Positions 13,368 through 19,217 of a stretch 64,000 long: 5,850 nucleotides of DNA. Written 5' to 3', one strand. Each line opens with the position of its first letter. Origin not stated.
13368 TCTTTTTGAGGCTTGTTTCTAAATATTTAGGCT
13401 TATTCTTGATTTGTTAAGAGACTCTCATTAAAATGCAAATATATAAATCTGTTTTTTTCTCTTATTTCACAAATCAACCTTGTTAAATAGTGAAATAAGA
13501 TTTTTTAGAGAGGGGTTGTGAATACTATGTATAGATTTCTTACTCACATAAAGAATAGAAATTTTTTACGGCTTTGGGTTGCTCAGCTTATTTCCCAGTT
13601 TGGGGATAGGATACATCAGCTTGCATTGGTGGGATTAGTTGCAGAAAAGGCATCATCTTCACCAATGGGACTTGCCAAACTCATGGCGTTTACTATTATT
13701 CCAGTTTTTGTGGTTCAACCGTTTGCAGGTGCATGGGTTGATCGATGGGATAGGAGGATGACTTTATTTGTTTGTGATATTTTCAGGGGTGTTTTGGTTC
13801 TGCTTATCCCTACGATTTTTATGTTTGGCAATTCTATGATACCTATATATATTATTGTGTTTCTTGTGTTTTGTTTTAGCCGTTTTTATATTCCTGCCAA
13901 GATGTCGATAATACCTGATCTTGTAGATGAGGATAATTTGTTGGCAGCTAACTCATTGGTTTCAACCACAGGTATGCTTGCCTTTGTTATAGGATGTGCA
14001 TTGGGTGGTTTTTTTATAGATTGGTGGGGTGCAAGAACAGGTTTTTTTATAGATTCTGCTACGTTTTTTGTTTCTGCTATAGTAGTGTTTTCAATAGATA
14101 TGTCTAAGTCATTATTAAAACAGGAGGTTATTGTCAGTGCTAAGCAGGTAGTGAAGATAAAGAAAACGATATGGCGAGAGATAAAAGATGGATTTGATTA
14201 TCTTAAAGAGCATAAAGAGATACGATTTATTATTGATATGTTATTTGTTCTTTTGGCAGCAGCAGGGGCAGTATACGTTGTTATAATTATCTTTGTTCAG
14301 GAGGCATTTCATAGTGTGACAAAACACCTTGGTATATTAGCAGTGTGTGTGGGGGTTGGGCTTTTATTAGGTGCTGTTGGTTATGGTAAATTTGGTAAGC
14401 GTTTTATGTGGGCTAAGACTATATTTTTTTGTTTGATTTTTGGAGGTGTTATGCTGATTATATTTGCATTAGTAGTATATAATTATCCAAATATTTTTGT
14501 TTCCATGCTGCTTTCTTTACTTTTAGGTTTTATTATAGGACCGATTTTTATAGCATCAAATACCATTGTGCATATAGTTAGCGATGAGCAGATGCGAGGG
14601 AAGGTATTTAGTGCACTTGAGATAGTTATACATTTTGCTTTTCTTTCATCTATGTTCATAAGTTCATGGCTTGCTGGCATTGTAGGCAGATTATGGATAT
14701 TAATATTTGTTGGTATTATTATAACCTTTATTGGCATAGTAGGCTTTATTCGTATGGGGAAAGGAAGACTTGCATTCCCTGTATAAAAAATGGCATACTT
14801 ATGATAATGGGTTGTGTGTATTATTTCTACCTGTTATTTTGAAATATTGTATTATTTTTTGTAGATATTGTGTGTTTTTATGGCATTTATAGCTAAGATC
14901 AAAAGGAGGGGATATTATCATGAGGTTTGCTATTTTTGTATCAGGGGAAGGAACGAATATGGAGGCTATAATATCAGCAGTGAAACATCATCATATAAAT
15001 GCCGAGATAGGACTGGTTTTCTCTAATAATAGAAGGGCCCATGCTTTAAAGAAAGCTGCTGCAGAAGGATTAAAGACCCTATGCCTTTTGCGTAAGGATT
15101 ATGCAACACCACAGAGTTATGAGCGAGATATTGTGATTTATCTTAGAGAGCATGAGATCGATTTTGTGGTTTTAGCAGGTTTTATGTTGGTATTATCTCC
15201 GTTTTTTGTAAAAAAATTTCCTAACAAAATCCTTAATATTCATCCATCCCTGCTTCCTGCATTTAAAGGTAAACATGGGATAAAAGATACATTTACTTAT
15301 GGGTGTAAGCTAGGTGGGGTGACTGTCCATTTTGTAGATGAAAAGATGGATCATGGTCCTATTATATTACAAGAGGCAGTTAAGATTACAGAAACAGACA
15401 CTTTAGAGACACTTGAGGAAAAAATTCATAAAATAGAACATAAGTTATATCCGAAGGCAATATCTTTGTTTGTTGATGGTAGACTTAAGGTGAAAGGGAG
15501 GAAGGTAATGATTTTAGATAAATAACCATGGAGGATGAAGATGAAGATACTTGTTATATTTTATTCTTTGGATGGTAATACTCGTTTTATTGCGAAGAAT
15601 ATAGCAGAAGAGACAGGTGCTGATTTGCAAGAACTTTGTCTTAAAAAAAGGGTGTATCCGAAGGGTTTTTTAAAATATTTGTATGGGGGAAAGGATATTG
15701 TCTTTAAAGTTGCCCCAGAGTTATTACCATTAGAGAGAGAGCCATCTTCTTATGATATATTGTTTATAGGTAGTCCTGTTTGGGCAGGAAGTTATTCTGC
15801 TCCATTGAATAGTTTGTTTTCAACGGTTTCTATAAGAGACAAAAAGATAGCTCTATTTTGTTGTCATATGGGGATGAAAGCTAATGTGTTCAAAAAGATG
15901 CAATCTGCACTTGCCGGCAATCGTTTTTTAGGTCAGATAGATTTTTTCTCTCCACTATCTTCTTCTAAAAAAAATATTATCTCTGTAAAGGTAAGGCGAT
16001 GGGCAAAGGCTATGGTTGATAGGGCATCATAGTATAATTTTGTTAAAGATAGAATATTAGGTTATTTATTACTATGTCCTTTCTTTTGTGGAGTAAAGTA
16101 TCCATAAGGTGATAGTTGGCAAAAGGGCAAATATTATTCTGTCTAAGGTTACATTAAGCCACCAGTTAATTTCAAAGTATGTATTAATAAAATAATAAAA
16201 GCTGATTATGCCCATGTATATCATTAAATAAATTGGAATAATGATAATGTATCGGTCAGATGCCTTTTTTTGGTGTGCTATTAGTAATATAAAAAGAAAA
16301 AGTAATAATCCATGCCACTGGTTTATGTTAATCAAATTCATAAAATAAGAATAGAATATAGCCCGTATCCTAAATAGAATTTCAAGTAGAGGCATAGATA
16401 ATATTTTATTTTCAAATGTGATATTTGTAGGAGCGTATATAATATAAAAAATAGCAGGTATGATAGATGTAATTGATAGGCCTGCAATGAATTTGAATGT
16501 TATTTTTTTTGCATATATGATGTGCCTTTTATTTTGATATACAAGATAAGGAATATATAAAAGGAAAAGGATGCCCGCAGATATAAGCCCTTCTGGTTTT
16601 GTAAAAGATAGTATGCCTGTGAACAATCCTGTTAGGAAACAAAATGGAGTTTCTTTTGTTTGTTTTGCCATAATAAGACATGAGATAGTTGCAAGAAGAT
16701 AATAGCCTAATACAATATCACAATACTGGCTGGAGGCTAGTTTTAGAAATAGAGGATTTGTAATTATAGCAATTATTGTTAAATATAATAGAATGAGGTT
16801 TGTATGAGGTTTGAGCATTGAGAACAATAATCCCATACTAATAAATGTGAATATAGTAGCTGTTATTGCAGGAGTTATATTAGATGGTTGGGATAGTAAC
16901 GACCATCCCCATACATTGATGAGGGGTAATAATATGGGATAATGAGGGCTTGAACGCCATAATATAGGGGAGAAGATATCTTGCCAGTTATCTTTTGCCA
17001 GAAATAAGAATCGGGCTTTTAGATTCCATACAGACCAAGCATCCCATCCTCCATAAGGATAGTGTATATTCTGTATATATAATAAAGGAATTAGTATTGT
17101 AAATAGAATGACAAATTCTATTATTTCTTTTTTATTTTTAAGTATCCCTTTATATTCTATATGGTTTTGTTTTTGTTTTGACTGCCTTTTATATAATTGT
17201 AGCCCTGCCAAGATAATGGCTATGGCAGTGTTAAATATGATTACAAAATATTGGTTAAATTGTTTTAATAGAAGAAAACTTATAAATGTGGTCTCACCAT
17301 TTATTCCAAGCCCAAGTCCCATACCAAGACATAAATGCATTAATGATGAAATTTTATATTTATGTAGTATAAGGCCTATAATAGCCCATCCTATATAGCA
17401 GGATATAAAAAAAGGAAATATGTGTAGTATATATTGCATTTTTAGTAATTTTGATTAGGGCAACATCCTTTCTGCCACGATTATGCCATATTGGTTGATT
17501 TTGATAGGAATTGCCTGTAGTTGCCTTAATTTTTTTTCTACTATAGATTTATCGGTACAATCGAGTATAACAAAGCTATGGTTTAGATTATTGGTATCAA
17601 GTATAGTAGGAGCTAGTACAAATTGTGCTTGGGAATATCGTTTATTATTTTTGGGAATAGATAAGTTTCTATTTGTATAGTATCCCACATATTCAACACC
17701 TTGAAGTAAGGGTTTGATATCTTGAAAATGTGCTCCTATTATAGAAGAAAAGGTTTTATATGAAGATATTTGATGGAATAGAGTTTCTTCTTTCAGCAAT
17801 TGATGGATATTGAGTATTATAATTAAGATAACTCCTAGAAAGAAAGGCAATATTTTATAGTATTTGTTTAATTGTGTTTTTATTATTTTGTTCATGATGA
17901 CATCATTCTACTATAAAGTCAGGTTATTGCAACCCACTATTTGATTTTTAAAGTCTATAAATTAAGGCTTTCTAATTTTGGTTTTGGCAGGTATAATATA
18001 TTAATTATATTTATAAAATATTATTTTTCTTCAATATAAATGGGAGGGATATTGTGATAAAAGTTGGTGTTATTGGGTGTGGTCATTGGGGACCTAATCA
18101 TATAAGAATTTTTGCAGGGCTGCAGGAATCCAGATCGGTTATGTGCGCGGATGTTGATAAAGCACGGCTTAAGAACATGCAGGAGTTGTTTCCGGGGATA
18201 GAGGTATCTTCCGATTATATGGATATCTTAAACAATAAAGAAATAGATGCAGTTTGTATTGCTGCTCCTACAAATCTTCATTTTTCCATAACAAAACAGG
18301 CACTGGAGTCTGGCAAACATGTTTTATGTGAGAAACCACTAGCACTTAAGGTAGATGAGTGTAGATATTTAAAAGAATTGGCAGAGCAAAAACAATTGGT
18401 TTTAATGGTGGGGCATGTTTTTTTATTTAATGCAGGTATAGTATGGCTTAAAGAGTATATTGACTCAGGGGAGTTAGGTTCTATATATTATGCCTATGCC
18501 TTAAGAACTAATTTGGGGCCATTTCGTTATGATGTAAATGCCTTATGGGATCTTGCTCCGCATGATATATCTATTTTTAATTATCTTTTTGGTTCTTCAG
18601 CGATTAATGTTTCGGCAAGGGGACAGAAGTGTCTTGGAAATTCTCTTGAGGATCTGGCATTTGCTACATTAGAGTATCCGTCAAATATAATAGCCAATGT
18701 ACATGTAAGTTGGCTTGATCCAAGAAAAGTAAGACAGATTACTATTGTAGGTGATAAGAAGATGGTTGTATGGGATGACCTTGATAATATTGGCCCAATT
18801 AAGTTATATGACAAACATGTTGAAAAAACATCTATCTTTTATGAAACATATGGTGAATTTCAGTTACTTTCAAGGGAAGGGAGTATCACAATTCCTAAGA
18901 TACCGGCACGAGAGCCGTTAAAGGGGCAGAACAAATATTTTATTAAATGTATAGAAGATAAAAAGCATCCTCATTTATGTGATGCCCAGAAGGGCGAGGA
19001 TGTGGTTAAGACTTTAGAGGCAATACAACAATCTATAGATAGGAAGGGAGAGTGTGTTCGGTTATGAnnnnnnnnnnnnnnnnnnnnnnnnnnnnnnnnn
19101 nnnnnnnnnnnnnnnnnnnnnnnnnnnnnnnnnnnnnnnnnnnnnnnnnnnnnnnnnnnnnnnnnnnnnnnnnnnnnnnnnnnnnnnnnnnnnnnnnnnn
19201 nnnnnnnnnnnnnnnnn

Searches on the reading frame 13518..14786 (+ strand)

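Call 14: search_protein_families(library=pfam, proteins=[window:13518-14786:+])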
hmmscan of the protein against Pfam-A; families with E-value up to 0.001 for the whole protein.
window:13518-14786:+ (422 aa): 2 families
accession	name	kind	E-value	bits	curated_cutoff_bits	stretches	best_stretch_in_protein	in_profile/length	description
PF07690.21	MFS_1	-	1.4e-26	93.7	33.4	2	19-202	1-183/347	Major Facilitator Superfamily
PF05977.19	MFS_3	-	1.1e-23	83.9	27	1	11-390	7-367/524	Transmembrane secretion effector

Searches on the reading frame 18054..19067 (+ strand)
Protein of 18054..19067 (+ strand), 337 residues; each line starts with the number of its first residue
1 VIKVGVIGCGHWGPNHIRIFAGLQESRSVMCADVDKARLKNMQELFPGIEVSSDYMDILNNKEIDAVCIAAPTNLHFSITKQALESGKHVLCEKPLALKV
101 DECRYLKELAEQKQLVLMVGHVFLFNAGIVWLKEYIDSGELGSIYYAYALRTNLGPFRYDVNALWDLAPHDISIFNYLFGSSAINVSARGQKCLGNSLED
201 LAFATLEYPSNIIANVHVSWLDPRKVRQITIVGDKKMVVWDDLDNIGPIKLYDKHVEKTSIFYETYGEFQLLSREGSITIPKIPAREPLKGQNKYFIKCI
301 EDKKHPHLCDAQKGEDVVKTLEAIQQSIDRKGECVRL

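Call 14: search_protein_families(library=pfam, proteins=[window:18054-19067:+])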
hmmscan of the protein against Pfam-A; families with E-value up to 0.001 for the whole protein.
window:18054-19067:+ (337 aa): 3 families
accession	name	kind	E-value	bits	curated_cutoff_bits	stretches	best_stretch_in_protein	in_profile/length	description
PF01408.29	GFO_IDH_MocA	-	2.1e-29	103.1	24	1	2-121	1-120/120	Oxidoreductase family, NAD-binding Rossmann fold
PF22725.1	GFO_IDH_MocA_C3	-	6e-16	59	27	1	132-238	4-123/124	GFO/IDH/MocA C-terminal domain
PF02894.22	GFO_IDH_MocA_C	-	2.6e-11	44.2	22.9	1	133-330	1-212/218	Oxidoreductase family, C-terminal alpha/beta domain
